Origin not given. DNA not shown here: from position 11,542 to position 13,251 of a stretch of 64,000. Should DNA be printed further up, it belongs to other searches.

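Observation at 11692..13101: DnaC/DnaI-like helicase loader with an internal tandem duplication of the whole AAA+ module plus a Zn ribbon, clustered with DnaD-like and DnaB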

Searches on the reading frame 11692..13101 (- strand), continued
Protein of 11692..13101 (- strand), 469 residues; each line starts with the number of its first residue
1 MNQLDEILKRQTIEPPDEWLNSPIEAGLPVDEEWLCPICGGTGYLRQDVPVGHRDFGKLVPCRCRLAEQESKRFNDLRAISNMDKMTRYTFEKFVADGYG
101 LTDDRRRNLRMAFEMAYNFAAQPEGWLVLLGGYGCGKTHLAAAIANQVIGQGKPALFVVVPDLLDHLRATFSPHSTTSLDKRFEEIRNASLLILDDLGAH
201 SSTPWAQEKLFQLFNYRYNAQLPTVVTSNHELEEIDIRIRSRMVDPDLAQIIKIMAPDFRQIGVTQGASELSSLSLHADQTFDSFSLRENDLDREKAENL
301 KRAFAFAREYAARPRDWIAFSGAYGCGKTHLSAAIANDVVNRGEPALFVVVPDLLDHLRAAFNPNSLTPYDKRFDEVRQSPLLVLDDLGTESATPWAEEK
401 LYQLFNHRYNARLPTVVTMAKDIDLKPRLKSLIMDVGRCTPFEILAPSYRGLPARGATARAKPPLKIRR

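Call 47: fold_search(model_id=the predicted structure, library=pdb)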
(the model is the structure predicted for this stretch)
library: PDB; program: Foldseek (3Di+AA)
matches with E <= 10: 1701; with E <= 0.001: 476
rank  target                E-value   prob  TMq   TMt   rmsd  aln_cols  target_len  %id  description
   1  6opc_A                3.7e-12  1.00  0.28  0.19  18.5       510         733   16  Cdc48 Hexamer in a complex with substrate and Shp1(Ubx Domain) (released 2019-07-10)
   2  9bjj_E                9.9e-12  1.00  0.27  0.24  19.0       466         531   16  Cryo-EM structure of NVL bound the the MM017 inhibitor (released 2026-01-21)
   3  9ox9_D                1.6e-11  1.00  0.25  0.23  19.1       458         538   18  Cryo-EM structure of S. Mansoni p97 bound to CB-5083 (released 2025-08-13)
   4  9mpq_D                1.7e-11  1.00  0.24  0.21  19.1       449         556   16  Cryo-EM structure of VCP (consensus) (released 2025-10-15)
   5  9mpq_C                1.7e-11  1.00  0.22  0.15  19.5       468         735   14  Cryo-EM structure of VCP (consensus) (released 2025-10-15)
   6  8dar_F                1.8e-11  1.00  0.27  0.24  19.8       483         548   16  Saccharomyces cerevisiae Ufd1/Npl4/Cdc48 complex unbound but in the presence of SUMO-ubiquitin(K48polyUb)-mEOS and ATP (released 2022-11-30)
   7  5c18_B                2.1e-11  1.00  0.23  0.16  20.3       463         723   17  p97-delta709-728 in complex with ATP-gamma-S (released 2016-01-13)
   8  7r7s_D                2.6e-11  1.00  0.24  0.17  20.1       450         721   17  p47-bound p97-R155H mutant with ATPgammaS (released 2021-08-04)
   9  9bji_E                2.6e-11  1.00  0.23  0.20  19.4       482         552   16  Cryo-EM structure of apo NVL (released 2026-01-21)
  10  7lmz_A                2.9e-11  1.00  0.25  0.17  21.5       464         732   16  Cryo-EM structure of human p97 in complex with Npl4/Ufd1 and Ub6 (Class 1) (released 2021-09-15)
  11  8das_E                3.1e-11  1.00  0.27  0.24  19.6       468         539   16  Saccharomyces cerevisiae Ufd1/Npl4/Cdc48 complex bound to two ubiquitin moieties in presence of SUMO-ubiquitin(K48poly (released 2022-11-30)
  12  5c19_C                4.2e-11  1.00  0.26  0.18  20.7       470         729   17  p97 variant 2 in the apo state (released 2016-01-13)
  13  9mpr_A                4.4e-11  1.00  0.25  0.22  19.5       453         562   16  Cryo-EM structure of three VCPIP1 VCPIDs bound to VCP (released 2025-10-15)
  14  5c18_A                5.2e-11  1.00  0.26  0.18  20.0       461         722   16  p97-delta709-728 in complex with ATP-gamma-S (released 2016-01-13)
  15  9p07_A                5.2e-11  1.00  0.25  0.23  19.0       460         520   16  Cryo-EM structure of S. Mansoni p97 bound to compound 804 (released 2025-08-13)
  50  2w58_A                8.8e-10  1.00  0.30  0.70   3.3       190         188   29  Crystal Structure of the DnaI (released 2009-12-22)
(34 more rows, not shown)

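Call 48: find_encoding_contigs(protein=window:11692-13101:-, flank=1000, max_places=3)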
Protein window:11692-13101:- (469 aa): no gene with exactly this product is on record in the collection.

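Call 50: find_encoding_contigs(protein=P0001, flank=1000, max_places=2)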
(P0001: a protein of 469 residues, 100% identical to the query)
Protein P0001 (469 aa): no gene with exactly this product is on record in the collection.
